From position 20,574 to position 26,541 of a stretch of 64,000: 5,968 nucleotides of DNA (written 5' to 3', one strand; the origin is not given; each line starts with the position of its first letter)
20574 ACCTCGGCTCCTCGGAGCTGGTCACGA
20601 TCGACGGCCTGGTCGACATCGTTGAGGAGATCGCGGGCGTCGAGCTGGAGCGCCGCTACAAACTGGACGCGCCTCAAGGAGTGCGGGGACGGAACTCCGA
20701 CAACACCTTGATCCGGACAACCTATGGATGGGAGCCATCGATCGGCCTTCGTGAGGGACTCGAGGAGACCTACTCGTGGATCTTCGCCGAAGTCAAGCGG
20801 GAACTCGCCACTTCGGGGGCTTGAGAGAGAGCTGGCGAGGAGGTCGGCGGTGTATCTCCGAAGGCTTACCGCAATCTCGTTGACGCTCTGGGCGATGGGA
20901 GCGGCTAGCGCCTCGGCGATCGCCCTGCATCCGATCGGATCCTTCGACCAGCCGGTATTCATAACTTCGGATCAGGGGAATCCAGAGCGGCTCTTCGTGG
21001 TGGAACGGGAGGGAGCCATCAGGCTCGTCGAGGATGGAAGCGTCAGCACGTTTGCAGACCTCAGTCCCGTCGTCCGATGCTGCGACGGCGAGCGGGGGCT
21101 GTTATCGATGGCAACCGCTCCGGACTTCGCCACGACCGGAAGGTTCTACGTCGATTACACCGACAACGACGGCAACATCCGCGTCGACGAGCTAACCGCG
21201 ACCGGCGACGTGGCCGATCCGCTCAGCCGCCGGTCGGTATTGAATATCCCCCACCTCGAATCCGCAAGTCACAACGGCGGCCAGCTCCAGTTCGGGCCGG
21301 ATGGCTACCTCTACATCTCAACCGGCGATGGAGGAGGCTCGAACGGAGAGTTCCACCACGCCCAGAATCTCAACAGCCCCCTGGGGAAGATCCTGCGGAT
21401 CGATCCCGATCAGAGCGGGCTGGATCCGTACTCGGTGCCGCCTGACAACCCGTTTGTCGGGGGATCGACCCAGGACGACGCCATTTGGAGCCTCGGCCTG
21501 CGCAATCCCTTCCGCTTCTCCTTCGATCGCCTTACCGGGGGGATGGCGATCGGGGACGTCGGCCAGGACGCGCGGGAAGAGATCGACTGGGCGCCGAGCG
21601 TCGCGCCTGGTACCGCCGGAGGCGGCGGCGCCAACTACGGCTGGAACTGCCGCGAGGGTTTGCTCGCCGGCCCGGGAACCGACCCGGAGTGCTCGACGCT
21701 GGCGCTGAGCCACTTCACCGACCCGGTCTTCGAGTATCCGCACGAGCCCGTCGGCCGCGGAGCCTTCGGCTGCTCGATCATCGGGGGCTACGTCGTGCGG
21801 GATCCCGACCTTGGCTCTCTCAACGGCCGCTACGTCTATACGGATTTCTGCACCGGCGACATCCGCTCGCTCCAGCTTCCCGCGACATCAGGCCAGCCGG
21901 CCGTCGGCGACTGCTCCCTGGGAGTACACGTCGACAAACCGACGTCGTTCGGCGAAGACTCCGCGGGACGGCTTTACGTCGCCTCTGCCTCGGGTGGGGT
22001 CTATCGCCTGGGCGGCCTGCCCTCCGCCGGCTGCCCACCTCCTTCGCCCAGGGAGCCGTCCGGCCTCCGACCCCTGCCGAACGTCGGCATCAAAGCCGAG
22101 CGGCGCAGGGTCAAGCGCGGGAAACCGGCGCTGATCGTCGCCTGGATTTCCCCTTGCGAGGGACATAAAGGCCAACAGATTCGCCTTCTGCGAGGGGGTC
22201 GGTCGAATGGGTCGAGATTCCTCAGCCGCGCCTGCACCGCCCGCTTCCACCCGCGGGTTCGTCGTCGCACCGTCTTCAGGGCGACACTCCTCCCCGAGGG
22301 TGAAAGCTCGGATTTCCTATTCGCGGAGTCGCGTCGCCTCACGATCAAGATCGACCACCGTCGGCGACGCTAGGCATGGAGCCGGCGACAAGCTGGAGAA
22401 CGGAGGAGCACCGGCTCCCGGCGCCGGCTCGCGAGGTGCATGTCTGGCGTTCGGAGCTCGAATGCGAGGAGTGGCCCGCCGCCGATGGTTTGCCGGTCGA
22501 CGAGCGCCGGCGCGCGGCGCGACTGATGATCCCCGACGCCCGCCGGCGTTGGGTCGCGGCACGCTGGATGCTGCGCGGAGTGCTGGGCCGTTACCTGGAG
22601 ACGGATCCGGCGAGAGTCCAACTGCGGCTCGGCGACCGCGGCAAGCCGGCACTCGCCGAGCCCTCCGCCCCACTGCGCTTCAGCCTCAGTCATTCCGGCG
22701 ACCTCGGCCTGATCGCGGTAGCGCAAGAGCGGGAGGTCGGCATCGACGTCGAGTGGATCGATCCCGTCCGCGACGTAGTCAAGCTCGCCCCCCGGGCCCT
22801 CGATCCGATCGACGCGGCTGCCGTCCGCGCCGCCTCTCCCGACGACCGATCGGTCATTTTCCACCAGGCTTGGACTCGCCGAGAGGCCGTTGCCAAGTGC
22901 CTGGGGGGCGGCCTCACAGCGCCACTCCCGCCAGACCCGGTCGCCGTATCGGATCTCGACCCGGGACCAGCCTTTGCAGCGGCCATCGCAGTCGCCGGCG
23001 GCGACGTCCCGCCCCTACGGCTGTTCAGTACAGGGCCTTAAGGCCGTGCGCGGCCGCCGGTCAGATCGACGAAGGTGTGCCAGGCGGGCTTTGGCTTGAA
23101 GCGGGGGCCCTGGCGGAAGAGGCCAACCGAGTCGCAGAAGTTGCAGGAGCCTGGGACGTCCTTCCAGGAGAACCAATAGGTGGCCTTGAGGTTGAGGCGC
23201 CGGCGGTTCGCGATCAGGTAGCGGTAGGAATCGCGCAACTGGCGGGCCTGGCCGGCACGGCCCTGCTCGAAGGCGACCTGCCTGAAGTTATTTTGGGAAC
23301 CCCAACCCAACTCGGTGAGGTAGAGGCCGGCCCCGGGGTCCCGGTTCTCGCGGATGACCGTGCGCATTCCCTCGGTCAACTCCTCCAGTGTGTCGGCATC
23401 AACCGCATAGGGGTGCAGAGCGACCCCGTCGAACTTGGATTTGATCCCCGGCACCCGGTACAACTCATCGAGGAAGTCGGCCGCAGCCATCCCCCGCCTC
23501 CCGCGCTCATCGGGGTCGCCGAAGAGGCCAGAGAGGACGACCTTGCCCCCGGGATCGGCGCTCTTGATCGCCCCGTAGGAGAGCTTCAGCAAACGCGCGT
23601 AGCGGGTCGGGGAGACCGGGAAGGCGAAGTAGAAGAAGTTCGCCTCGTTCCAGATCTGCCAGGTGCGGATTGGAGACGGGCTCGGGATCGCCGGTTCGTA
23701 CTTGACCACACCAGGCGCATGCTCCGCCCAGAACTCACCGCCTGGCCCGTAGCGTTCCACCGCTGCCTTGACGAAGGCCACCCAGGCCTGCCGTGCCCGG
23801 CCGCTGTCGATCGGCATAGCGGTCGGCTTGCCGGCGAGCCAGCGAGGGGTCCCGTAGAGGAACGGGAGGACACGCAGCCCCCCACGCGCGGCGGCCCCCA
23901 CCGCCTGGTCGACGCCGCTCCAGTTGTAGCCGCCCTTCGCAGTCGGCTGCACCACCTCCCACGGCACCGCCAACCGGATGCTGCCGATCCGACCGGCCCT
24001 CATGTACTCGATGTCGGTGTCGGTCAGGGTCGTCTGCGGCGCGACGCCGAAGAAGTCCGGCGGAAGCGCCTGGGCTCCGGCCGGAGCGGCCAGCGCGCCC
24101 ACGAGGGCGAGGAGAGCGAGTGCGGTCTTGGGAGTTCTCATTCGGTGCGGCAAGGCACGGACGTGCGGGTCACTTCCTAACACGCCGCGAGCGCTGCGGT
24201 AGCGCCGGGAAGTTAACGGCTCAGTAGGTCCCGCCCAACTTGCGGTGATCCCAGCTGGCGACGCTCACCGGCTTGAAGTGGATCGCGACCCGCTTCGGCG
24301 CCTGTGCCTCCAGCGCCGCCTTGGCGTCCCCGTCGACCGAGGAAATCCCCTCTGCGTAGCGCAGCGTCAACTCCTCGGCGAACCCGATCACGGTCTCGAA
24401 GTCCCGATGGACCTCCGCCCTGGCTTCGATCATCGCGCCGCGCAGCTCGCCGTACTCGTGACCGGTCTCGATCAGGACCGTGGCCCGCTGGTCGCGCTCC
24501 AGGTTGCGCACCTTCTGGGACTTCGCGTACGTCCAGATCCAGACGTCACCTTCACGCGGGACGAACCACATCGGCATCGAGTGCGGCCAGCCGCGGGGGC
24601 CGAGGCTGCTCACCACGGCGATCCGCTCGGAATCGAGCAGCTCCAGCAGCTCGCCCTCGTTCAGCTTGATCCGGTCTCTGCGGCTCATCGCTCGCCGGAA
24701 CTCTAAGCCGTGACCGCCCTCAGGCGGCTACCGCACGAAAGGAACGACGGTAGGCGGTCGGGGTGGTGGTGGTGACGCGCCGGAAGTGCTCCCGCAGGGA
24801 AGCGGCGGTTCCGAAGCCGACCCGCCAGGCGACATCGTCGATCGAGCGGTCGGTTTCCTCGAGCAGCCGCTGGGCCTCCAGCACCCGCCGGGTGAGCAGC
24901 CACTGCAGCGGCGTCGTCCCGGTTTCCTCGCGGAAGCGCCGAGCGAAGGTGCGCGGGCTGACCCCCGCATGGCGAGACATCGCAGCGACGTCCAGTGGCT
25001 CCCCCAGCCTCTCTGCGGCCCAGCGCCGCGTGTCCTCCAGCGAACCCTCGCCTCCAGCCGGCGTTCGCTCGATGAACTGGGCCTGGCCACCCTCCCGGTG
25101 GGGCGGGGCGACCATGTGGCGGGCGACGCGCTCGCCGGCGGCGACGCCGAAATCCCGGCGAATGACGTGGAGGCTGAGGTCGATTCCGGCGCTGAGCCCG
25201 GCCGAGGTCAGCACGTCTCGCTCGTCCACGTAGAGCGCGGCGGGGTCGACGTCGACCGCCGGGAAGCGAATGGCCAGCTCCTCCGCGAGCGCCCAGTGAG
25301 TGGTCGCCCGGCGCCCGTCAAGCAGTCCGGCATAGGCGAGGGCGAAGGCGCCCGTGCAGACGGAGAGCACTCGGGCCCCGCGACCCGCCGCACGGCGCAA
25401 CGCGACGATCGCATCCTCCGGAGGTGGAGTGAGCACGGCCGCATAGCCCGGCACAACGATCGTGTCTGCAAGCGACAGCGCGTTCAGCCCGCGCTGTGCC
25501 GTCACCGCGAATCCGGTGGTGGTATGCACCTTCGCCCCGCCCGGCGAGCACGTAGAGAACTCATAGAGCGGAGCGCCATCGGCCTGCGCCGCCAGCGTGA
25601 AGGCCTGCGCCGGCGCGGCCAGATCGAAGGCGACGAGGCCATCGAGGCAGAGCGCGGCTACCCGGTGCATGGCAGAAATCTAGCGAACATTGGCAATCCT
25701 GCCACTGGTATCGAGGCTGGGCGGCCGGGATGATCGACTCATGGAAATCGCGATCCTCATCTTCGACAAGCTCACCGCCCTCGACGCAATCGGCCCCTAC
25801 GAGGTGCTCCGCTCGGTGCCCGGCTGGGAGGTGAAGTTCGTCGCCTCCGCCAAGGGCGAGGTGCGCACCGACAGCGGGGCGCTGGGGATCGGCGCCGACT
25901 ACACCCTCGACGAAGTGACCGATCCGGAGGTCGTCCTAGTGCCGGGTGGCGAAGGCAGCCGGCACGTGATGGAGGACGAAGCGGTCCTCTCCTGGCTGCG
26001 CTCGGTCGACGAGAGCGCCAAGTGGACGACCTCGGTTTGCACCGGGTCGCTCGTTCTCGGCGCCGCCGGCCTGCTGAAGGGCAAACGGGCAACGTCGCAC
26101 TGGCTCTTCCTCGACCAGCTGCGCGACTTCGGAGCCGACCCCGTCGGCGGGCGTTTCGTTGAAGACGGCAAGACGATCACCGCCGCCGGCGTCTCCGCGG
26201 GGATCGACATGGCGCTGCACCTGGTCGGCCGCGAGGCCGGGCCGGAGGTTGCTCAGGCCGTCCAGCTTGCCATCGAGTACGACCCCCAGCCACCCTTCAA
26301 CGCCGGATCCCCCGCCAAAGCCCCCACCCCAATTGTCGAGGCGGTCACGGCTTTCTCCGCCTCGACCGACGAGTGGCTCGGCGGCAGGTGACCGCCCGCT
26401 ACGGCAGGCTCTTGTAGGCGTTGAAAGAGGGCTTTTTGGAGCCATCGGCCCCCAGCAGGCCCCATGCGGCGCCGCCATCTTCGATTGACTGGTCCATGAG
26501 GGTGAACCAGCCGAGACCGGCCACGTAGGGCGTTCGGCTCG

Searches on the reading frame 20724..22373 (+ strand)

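Call 30: search_protein_families(library=pfam, proteins=[window:20724-22373:+], max_evalue=0.0001)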
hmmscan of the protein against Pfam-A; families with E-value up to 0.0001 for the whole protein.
window:20724-22373:+ (549 aa): 1 family
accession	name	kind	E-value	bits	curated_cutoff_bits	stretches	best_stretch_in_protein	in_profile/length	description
PF07995.17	GSDH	-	9e-35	120.9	25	1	88-309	13-221/332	Glucose / Sorbosone dehydrogenase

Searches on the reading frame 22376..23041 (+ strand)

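Call 78: search_protein_families(library=pfam, proteins=[window:22376-23041:+], max_evalue=0.01)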
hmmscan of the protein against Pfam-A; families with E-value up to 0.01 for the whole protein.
window:22376-23041:+ (221 aa): 2 families
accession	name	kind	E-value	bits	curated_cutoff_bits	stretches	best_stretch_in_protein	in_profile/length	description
PF01648.25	ACPS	-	6.3e-11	42.7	25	1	121-196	2-81/111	4'-phosphopantetheinyl transferase superfamily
PF22624.1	AASDHPPT_N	-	3.7e-08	34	27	1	35-115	13-97/100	4'-phosphopantetheinyl transferase, N-terminal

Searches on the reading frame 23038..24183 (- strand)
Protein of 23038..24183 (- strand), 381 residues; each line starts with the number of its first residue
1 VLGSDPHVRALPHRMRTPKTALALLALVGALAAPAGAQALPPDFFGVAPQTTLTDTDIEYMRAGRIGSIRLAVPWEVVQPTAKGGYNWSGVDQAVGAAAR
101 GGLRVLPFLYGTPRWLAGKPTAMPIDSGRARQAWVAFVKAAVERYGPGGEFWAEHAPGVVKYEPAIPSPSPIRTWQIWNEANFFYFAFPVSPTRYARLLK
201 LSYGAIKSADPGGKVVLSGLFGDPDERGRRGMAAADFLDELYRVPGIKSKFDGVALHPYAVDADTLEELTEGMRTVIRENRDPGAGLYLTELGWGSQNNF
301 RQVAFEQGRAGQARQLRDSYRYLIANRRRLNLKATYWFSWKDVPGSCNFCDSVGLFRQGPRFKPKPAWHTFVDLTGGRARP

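Call 29: search_protein_families(library=pfam, proteins=[window:23038-24183:-], max_evalue=0.0001)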
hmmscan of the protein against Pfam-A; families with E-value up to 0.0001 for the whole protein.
window:23038-24183:- (381 aa): 0 families

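Call 78: search_protein_families(library=pfam, proteins=[window:23038-24183:-], max_evalue=0.01)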
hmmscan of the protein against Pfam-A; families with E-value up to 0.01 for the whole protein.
window:23038-24183:- (381 aa): 1 family
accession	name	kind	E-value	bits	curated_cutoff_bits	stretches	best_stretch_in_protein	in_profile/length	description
PF02449.21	Glyco_hydro_42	-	0.0063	16.3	21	0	53-133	11-94/376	Beta-galactosidase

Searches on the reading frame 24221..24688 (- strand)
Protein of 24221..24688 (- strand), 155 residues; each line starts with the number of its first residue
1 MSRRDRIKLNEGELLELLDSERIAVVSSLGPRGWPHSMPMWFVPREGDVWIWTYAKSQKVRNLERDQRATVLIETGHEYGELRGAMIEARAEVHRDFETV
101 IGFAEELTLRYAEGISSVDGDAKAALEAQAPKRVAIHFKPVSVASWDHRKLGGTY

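Call 78: search_protein_families(library=pfam, proteins=[window:24221-24688:-], max_evalue=0.01)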
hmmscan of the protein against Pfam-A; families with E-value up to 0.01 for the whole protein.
window:24221-24688:- (155 aa): 3 families
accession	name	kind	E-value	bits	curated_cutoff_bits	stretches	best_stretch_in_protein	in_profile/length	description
PF01243.27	PNPOx_N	-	3.1e-16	60.3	28.1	1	13-146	4-119/120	Pyridoxamine 5'-phosphate oxidase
PF12900.13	Pyridox_ox_2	-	6.1e-07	29.9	27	1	11-136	2-133/140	Pyridoxamine 5'-phosphate oxidase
PF16242.11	Pyrid_ox_like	-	0.00016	21.7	28.8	1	14-86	6-82/149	Pyridoxamine 5'-phosphate oxidase like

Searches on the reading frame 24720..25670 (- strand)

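Call 29: search_protein_families(library=pfam, proteins=[window:24720-25670:-], max_evalue=0.0001)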
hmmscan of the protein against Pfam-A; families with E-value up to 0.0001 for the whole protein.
window:24720-25670:- (316 aa): 3 families
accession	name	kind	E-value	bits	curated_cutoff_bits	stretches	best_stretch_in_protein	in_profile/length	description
PF12833.13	HTH_18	-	9.2e-26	90.4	33.6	1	232-309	2-79/80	Helix-turn-helix domain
PF01965.30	DJ-1_PfpI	-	1.5e-14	54.6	26.6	1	3-171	2-164/165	DJ-1/PfpI family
PF00165.29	HTH_AraC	-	5e-12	46.1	26.6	1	222-258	5-41/42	Bacterial regulatory helix-turn-helix proteins, AraC family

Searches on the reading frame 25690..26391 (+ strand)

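Call 5: search_protein_families(library=pfam, proteins=[window:25690-26391:+], max_evalue=0.01)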
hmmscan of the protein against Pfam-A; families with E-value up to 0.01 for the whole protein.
window:25690-26391:+ (233 aa): 1 family
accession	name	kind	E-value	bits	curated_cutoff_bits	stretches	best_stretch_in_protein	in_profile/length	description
PF01965.30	DJ-1_PfpI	-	3.3e-32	112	26.6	1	19-179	2-163/165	DJ-1/PfpI family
